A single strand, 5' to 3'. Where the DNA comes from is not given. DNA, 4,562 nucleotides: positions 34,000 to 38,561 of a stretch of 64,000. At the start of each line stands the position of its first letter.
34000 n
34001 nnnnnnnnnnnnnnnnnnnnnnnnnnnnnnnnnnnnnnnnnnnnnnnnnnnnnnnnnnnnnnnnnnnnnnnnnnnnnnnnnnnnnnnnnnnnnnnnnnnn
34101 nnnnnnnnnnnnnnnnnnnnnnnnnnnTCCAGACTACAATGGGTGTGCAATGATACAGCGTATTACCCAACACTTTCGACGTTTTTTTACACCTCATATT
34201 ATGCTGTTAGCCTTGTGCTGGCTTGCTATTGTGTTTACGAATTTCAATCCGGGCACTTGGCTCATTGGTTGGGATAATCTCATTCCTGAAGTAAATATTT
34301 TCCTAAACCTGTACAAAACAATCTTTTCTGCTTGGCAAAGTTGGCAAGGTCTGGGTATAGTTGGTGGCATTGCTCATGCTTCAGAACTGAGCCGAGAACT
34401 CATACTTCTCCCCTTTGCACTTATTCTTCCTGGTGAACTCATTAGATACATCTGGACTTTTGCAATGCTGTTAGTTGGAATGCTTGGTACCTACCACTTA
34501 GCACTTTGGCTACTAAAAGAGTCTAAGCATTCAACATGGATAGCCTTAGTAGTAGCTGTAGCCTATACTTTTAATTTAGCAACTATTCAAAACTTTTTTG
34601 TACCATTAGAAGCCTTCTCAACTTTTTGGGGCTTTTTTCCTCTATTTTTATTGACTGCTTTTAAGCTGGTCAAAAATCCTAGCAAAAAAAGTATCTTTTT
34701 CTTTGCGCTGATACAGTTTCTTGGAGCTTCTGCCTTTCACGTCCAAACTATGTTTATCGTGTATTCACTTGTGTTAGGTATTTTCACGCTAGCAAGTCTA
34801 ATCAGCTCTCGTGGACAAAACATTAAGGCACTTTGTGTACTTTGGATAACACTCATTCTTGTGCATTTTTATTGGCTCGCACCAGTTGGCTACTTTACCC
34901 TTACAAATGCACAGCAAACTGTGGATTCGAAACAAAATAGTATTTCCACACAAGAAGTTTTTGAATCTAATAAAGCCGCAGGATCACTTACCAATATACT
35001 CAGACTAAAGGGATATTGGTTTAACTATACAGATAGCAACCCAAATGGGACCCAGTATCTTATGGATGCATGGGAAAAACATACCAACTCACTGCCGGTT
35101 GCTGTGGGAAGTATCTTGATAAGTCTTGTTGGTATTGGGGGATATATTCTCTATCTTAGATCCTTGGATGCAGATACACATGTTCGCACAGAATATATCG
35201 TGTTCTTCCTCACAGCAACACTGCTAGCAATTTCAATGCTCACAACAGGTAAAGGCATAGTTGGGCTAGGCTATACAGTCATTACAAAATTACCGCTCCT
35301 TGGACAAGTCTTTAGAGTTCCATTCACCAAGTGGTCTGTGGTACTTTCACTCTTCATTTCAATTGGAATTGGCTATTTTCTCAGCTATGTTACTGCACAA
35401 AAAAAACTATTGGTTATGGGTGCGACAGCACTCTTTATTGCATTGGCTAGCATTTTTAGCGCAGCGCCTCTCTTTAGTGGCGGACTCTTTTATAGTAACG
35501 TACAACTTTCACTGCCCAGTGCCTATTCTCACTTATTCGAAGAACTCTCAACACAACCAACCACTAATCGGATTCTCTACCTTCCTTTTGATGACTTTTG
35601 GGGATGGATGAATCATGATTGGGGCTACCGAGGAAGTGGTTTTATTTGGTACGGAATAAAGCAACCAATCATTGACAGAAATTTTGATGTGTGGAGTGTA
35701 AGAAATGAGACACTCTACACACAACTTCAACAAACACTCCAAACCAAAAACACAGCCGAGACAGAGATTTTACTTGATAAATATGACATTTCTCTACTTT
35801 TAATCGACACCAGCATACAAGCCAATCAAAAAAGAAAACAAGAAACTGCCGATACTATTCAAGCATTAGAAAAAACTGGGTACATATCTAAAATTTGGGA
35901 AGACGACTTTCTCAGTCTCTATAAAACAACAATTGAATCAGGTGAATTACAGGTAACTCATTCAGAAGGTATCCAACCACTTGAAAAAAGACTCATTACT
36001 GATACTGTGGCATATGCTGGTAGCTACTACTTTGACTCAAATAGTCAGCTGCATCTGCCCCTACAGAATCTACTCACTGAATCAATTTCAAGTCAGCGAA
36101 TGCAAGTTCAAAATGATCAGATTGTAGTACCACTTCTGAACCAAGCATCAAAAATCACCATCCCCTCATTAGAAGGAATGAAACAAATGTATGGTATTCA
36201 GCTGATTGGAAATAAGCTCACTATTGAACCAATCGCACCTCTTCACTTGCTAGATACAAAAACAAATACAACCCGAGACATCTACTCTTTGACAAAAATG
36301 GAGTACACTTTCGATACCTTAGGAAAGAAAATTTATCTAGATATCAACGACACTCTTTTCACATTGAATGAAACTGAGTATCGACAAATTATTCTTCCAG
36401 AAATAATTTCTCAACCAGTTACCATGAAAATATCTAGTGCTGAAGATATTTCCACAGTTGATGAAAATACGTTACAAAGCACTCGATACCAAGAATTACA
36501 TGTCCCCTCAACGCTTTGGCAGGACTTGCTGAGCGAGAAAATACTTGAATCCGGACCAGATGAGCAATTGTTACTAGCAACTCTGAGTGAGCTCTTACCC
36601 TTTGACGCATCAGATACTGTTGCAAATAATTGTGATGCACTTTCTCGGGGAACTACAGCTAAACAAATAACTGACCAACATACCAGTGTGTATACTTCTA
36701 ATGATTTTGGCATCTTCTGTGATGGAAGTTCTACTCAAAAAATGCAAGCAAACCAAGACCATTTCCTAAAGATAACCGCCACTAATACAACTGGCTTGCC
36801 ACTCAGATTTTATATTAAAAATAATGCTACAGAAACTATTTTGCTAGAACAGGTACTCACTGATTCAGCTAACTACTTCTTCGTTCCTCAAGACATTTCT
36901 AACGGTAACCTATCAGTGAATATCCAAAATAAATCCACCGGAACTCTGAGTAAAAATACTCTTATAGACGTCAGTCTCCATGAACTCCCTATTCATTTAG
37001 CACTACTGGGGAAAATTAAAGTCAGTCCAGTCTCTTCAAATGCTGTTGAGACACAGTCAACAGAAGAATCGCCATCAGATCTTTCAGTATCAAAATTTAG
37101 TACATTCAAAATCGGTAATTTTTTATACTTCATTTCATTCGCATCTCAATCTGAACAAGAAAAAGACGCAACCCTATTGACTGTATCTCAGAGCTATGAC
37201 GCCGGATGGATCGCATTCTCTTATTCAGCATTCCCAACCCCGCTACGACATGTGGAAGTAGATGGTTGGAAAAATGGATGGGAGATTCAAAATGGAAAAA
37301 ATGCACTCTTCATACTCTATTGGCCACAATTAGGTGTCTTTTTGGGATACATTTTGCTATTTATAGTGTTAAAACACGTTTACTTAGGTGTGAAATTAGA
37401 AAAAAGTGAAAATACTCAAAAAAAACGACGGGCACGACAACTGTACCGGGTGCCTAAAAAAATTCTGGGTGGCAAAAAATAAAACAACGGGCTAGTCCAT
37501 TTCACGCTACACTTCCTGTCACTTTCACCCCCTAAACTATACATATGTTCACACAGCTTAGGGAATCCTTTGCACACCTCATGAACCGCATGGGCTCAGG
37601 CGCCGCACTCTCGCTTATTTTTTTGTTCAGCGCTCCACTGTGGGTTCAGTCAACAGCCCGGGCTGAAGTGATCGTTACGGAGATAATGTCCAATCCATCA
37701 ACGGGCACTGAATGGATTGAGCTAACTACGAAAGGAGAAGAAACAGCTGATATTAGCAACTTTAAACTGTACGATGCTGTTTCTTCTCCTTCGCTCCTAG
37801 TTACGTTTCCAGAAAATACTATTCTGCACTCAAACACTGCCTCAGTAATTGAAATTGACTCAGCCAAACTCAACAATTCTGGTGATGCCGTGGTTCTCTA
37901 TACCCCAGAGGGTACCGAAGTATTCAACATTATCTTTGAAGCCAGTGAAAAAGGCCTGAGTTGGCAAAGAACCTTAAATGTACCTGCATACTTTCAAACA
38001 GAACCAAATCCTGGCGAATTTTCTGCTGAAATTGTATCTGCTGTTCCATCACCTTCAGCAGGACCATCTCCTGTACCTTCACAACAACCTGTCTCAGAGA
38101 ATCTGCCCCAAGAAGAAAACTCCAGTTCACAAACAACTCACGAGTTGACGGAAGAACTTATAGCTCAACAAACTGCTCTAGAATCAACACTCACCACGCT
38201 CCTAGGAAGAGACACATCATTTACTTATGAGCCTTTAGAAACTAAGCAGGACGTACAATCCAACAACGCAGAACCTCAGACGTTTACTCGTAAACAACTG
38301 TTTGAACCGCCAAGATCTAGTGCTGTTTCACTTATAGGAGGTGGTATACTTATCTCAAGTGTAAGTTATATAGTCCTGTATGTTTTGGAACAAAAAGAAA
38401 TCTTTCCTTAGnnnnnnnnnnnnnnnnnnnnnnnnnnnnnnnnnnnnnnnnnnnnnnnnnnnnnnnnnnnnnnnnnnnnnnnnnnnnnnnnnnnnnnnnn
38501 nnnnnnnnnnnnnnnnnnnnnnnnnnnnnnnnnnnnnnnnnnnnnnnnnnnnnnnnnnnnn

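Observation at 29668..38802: Surface glycosylation module: GtrB-like polyprenyl-P glycosyltransferase + two GT-C-type membrane proteins + GT2 + LTD and VanZ proteins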

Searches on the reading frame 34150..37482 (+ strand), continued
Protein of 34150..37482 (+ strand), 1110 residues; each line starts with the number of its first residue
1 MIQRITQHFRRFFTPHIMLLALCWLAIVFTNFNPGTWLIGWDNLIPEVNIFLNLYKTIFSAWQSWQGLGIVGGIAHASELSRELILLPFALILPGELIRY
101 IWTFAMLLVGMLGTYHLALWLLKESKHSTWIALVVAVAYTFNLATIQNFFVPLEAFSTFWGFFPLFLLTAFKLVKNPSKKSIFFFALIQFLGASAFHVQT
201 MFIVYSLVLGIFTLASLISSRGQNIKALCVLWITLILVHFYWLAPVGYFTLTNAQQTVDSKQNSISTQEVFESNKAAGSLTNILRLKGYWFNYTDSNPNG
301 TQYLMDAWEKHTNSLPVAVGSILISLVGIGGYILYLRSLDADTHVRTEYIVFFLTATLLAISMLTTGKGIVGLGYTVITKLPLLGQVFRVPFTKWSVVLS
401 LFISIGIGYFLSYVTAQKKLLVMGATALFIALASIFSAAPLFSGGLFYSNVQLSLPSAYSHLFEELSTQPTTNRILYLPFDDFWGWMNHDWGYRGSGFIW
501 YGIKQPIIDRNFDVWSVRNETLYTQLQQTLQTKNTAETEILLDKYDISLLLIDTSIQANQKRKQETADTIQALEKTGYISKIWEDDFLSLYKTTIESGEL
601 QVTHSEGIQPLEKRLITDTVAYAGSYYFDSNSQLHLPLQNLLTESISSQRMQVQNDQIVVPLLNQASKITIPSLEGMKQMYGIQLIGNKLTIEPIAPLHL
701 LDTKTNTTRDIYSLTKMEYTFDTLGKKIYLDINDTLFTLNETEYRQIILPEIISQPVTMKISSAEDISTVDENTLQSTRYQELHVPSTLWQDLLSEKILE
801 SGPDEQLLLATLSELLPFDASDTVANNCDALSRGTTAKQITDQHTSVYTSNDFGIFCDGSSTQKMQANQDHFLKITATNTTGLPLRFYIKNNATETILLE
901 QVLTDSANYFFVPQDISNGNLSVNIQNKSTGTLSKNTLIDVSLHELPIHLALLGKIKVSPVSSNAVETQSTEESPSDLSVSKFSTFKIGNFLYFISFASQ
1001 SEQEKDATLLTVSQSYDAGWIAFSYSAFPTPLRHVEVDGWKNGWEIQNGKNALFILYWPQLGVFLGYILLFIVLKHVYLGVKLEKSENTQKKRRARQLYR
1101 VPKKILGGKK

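Call 40: find_related_loci(query=A1, collection=genome_contigs, flank=8000)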
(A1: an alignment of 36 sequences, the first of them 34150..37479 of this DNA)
Query A1 (1110 aa) in genome_contigs; peptide patterns used: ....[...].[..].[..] (x = any residue, [..] = any of these).
360 stretches matched a pattern; 352 encode a relative of the query (tblastn E <= 1e-3); the best 80 are kept; 80 distinct loci.
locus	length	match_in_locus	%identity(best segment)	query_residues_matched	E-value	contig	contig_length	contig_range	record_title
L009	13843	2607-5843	34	2-1072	1e-170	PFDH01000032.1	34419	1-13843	MAG: Candidatus Pacebacteria bacterium CG10_big_fil_rev_8_21_14_0_10_44_11 CG10_8_21_14_0.10_scaffold_2677_c, whole geno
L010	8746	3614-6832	33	1-1074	6e-161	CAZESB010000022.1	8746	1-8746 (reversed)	MAG TPA_asm: uncultured Pseudomonadales bacterium isolate SRP193661_co1_63 genome assembly, contig: NODE_8051_length_874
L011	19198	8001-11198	31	17-1072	6e-147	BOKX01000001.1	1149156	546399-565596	Patescibacteria group bacterium BroJett032 DNA, sequence1, whole genome shotgun sequence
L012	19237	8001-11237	30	2-1088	6e-147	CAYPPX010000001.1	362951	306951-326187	MAG TPA_asm: uncultured Pseudomonadales bacterium isolate SRP093185_co1_36 genome assembly, contig: NODE_1_length_362951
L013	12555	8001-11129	31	31-1074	7e-142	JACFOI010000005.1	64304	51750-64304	MAG: Patescibacteria group bacterium isolate BROCD046 NODE_465_length_64304_cov_8.096749, whole genome shotgun sequence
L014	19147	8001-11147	31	4-1057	6e-140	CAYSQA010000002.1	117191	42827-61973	MAG TPA_asm: uncultured Pseudomonadales bacterium isolate SRP170004_co1_586 genome assembly, contig: NODE_167_length_117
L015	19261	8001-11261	31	1-1096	6e-151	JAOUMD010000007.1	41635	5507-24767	MAG: Candidatus Paceibacterota bacterium isolate 8_1_July_SF_Bin25 8_1_July_SF_Bin25_scaffold_44_c2, whole genome shotgu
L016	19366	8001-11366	29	10-1088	9e-121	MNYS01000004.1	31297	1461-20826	MAG: Candidatus Levybacteria bacterium CG2_30_37_29 cg2_3.0_scaffold_1013_c, whole genome shotgun sequence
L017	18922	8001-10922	27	11-1068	2e-119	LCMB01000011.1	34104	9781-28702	MAG: Microgenomates group bacterium GW2011_GWF2_46_18 UX40_C0011, whole genome shotgun sequence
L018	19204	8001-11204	30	9-1082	2e-118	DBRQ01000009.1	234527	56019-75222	MAG TPA_asm: Candidatus Pacebacteria bacterium UBA1364 UBA1364_contig_680, whole genome shotgun sequence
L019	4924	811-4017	31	31-1093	5e-119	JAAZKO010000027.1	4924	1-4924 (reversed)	MAG: Candidatus Paceibacterota bacterium isolate AS22ysBPME_311 81433_AS22, whole genome shotgun sequence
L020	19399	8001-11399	29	5-1091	8e-116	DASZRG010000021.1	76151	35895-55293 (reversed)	MAG TPA_asm: Patescibacteria group bacterium isolate SMAG_U6018 k141_322306, whole genome shotgun sequence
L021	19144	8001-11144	30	23-1070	1e-115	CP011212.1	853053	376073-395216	MAG: candidate division TM6 bacterium GW2011_GWF2_28_16 chromosome, complete genome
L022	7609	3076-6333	28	14-1067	2e-115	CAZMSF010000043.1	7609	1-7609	MAG TPA_asm: uncultured Gammaproteobacteria bacterium isolate SRP135725_co1_372 genome assembly, contig: NODE_14226_leng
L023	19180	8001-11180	29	17-1060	6e-114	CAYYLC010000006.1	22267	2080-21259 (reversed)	MAG TPA_asm: uncultured Gammaproteobacteria bacterium isolate binchicken_co173_361 genome assembly, contig: NODE_7921_le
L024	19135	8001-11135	30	31-1072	8e-113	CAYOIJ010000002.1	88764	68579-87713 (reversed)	MAG TPA_asm: uncultured Pseudomonadales bacterium isolate binchicken_co45_383 genome assembly, contig: NODE_220_length_8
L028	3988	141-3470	28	30-1081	3e-113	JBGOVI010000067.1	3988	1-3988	MAG: Patescibacteria group bacterium isolate OBJ_0618_7090110_119 k141_8055428_length_3988_cov_12.1352, whole genome sho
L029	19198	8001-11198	30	5-1068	4e-110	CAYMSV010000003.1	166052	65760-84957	MAG TPA_asm: uncultured Pseudomonadales bacterium isolate SRP241326_co1_55 genome assembly, contig: NODE_142_length_1660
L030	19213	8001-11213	28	17-1061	4e-109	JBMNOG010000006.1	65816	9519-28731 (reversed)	MAG: Patescibacteria group bacterium isolate SBF912SR1HQ0020 scaffold_1110_c1, whole genome shotgun sequence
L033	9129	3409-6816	28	5-1110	1e-107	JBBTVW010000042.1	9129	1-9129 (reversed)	MAG: Patescibacteria group bacterium isolate H43-bin095_1 H43_bin095_1_000000000042, whole genome shotgun sequence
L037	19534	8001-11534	32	11-1067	4e-106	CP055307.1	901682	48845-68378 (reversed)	MAG: Candidatus Woesebacteria bacterium isolate Ch104b chromosome, complete genome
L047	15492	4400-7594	28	31-1079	4e-104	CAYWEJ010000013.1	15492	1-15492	MAG TPA_asm: uncultured Gammaproteobacteria bacterium isolate SRP192515_co1_134 genome assembly, contig: NODE_3658_lengt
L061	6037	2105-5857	32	2-1074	2e-101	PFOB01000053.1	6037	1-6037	MAG: Candidatus Roizmanbacteria bacterium CG_4_10_14_0_2_um_filter_39_13 CG_4_10_14_0.2_scaffold_10912_c, whole genome s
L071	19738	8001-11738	34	10-1070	2e-101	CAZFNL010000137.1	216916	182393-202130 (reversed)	MAG TPA_asm: uncultured Gammaproteobacteria bacterium isolate SRP271791_co1_7 genome assembly, contig: k141_45435, whole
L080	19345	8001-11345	35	15-1093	1e-98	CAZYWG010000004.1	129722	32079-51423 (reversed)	MAG TPA_asm: uncultured Gammaproteobacteria bacterium isolate SRP200132_co1_187 genome assembly, contig: NODE_121_length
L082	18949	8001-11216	28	31-1082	1e-98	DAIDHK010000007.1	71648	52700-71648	MAG TPA_asm: Candidatus Levyibacteriota bacterium isolate clean343 NODE_7_length_71648_cov_12.071356, whole genome shotg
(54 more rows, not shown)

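Call 52: search_protein_families(library=ncbifam, proteins=[L037:6713-7978:+, L037:5883-6689:+, L007:6746-8005:+], max_evalue=0.00001)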
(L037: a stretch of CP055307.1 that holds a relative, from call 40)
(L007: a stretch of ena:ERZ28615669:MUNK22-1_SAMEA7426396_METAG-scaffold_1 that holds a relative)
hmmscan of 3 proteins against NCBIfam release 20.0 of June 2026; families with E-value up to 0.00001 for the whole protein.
L037:6713-7978:+ (422 aa): 5 families
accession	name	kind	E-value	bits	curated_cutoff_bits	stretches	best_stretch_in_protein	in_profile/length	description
TIGR04063.1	stp3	hypoth_equivalog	1.1e-13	50.9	442.05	1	168-320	155-298/397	TIGR04063 family PEP-CTERM/XrtA system glycosyltransferase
TIGR03449.1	mycothiol_MshA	equivalog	2.4e-10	39.9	462.5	1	184-342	178-333/406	D-inositol-3-phosphate glycosyltransferase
NF038295.1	EPS_HpsP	equivalog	9e-10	38.1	550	1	193-414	176-381/388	hormogonium polysaccharide biosynthesis glycosyltransferase HpsP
NF012028.0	PRK15484.1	subfamily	4.8e-09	35.8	618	1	198-416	166-374/380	lipopolysaccharide N-acetylglucosaminyltransferase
TIGR04157.1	glyco_rSAM_CFB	subfamily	3.2e-08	33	400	1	191-362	191-350/406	TIGR04157 family glycosyltransferase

L037:5883-6689:+ (269 aa): 14 families
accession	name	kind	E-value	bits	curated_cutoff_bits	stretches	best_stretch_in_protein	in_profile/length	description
NF047588.1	GlcsyltransPgfSStrep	equivalog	7.4e-18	64.8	500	1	4-182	3-168/308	glycosyltransferase PgfS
TIGR03937.1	PgaC_IcaA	equivalog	1.1e-15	57.5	422.3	1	3-121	46-153/407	poly-beta-1,6-N-acetyl-D-glucosamine synthase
NF007986.1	PRK10714.1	equivalog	3.1e-12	46.1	529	1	2-226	6-214/316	undecaprenyl-phosphate 4-deoxy-4-formamido-L-arabinose transferase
NF007482.0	PRK10073.1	equivalog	1.6e-08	33.9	423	1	2-107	6-99/334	glycosyltransferase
TIGR04283.1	glyco_like_mftF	equivalog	1.9e-08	34.2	182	1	4-114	1-93/221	TIGR04283 family arsenosugar biosynthesis glycosyltransferase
NF038302.1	EPS_HpsE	equivalog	2.8e-08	33.1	300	1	4-104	3-97/307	hormogonium polysaccharide biosynthesis glycosyltransferase HpsE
NF041875.1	EPS_EpsD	equivalog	3.2e-08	33.4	370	1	4-116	1-102/325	exopolysaccharide biosynthesis glycosyltransferase EpsD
NF041391.1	DPhHxTase_Halo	equivalog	5.1e-08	32.2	375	1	11-215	4-184/213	dolichyl-phosphate hexose transferase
TIGR03965.1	mycofact_glyco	equivalog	1.4e-07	30.8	280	1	2-128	74-189/467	mycofactocin biosynthesis glycosyltransferase MftF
NF058614.1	PPMAGASynPpgS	equivalog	1.6e-07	31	370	1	6-213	4-195/226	polyprenyl-phospho-N-acetylgalactosaminyl synthase PpgS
TIGR04182.1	glyco_TIGR04182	equivalog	2.2e-07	30.5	325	1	4-217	2-193/293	S-layer glycoprotein N-glycosyltransferase AglJ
TIGR03111.1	glyc2_xrt_Gpos1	hypoth_equivalog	4.2e-07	29.1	363.95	1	3-135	50-173/439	TIGR03111 family XrtG-associated glycosyltransferase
NF010496.0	PRK13915.1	equivalog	9.7e-07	28.1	262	1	2-105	31-128/307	glucosyl-3-phosphoglycerate synthase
NF041865.1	EpsU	equivalog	4.2e-06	26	700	1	3-124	40-153/394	exopolysaccharide biosynthesis GT2 family glycosyltransferase EpsU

L007:6746-8005:+ (420 aa): 3 families
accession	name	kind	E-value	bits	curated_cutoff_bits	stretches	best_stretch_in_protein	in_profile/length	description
TIGR04063.1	stp3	hypoth_equivalog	2.9e-09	36.3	442.05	1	188-327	170-298/397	TIGR04063 family PEP-CTERM/XrtA system glycosyltransferase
NF012028.0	PRK15484.1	subfamily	2.4e-08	33.5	618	1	179-332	142-290/380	lipopolysaccharide N-acetylglucosaminyltransferase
NF038295.1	EPS_HpsP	equivalog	5.6e-06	25.6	550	1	194-381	172-350/388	hormogonium polysaccharide biosynthesis glycosyltransferase HpsP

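Call 53: search_solved_structures(query=L037:6713-7978:+, max_evalue=0.001)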
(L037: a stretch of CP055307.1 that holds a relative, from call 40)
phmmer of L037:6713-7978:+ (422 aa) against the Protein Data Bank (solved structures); distinct sequences matched with E-value up to 0.001: 3.
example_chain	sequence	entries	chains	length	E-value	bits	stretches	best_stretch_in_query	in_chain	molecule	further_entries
6kih_A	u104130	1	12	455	0.0001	24.5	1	196-342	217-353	Tll1590 protein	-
3c4q_A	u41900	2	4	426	0.00088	21.4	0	210-339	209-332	Predicted glycosyltransferases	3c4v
3c48_A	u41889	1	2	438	0.00093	21.3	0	210-339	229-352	Predicted glycosyltransferases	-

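Call 100: search_protein_families(library=pfam, proteins=[L047:2229-4313:+, L071:6509-7993:+, L071:13334-15538:+, L080:5848-7932:+, L082:5042-7141:+, L024:14080-15627:+, L029:14154-15803:+, L013:2247-3902:+, L030:11337-12662:+, L061:599-1933:+], max_evalue=0.001)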
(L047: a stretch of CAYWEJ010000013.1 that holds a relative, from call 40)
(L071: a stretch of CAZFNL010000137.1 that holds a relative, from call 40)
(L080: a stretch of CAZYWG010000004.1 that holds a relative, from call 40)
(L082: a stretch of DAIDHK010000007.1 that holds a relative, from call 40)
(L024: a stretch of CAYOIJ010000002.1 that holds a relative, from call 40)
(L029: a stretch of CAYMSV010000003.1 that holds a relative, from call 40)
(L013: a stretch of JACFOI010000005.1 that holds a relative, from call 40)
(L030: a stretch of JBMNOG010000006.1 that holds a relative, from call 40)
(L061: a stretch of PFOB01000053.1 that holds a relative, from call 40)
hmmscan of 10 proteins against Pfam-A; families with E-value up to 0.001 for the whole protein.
L047:2229-4313:+ (695 aa): 0 families

L071:6509-7993:+ (495 aa): 0 families

L071:13334-15538:+ (735 aa): 2 families
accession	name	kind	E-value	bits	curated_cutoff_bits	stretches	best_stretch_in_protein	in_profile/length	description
PF09586.16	YfhO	-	4.3e-11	42.4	28.5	1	639-705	764-831/835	Bacterial membrane protein YfhO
PF19510.5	DUF6044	-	0.00011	21.3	27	1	12-232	10-219/564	Protein of unknown function (DUF6044)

L080:5848-7932:+ (695 aa): 0 families

L082:5042-7141:+ (700 aa): 0 families

L024:14080-15627:+ (516 aa): 1 family
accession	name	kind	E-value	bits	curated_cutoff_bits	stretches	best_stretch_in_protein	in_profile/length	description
PF13231.12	PMT_2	-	2.4e-07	31.6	26.1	1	85-246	2-157/160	Dolichyl-phosphate-mannose-protein mannosyltransferase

L029:14154-15803:+ (550 aa): 1 family
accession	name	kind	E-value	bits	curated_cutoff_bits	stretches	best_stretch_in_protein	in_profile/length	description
PF13231.12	PMT_2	-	1.5e-06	28.9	26.1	1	85-245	2-156/160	Dolichyl-phosphate-mannose-protein mannosyltransferase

L013:2247-3902:+ (552 aa): 0 families

L030:11337-12662:+ (442 aa): 1 family
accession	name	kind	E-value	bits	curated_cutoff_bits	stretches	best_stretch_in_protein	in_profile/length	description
PF02366.24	PMT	-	1.8e-07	31.4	22.7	1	124-297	63-233/245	Dolichyl-phosphate-mannose-protein mannosyltransferase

L061:599-1933:+ (445 aa): 0 families

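Call 103: search_protein_representatives(alignment_id=A1)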
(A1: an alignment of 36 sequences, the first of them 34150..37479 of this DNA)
Query: 36 sequences, 1089 profile positions. Proteins with E-value up to 0.001 (for the whole library): 8969; up to 1e-10: 5678; up to 1e-30: 2264. The best 150 are listed.
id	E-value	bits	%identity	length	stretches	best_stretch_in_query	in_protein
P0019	0.0e+00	1298.8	-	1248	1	6-1087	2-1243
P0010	0.0e+00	1286.5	-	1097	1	1-1082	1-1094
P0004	0.0e+00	1264.2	-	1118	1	2-1082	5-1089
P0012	0.0e+00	1262.1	-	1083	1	10-1083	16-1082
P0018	0.0e+00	1258.5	-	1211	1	1-1085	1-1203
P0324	0.0e+00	1240.5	-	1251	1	4-1080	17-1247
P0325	0.0e+00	1233.1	-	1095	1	6-1084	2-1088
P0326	0.0e+00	1216.9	-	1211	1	6-1078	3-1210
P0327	0.0e+00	1195.3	-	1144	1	3-1078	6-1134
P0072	0.0e+00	1186.1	-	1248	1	1-1083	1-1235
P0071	0.0e+00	1185.1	-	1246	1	1-1084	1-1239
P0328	0.0e+00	1181.9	-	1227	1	5-1078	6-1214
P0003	0.0e+00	1174.6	-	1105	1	3-1083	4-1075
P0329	0.0e+00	1170.0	-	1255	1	5-1086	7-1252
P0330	0.0e+00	1168.3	-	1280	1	5-1084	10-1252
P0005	0.0e+00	1157.8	-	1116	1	2-1081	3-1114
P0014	0.0e+00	1150.0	-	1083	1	1-1085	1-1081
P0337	0.0e+00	1129.2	-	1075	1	9-1081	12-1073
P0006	0.0e+00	1127.5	-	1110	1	3-1080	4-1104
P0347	0.0e+00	1105.9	-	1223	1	3-1081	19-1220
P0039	0.0e+00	1041.3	-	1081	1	5-1081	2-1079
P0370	0.0e+00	1031.0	-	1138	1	7-1081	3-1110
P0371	0.0e+00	1030.2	-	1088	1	8-1081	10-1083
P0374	0.0e+00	1024.3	-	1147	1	4-1080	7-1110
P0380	4.8e-299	1011.3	-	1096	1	1-1081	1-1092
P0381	5.9e-299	1011.0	-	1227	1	4-1081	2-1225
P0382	3.0e-298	1008.7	-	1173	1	10-1081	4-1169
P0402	2.0e-292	989.4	-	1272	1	5-1084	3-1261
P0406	1.3e-291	986.7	-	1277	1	5-1081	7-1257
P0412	6.2e-291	984.5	-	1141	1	6-1081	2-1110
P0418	9.8e-290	980.5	-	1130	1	5-1081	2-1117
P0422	4.4e-289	978.4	-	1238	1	7-1081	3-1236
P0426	2.4e-288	975.9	-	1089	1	1-1081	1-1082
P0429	4.5e-287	971.7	-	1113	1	3-1082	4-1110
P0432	2.6e-286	969.2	-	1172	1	1-1081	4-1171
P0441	4.7e-285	965.0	-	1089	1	6-1081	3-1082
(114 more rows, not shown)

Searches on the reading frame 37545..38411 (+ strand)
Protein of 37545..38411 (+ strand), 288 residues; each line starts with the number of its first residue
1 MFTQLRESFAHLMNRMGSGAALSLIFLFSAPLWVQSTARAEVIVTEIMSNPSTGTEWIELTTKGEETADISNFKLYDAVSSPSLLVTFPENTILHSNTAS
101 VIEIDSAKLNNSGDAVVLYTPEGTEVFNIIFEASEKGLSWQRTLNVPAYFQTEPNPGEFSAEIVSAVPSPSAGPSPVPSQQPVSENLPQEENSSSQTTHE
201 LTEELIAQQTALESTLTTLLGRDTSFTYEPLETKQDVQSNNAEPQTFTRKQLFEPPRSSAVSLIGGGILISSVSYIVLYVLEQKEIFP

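Call 4: search_protein_families(library=pfam, proteins=[window:37545-38411:+], max_evalue=0.01)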
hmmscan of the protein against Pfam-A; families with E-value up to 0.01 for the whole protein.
window:37545-38411:+ (288 aa): 1 family
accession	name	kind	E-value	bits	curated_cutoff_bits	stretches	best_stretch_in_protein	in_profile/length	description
PF00932.25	LTD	-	9.8e-13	48.9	34.3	1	36-126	2-102/109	Lamin Tail Domain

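Call 5: search_protein_families(library=ncbifam, proteins=[window:37545-38411:+], max_evalue=0.01)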
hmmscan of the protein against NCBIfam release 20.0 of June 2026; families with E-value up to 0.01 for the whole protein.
window:37545-38411:+ (288 aa): 0 families
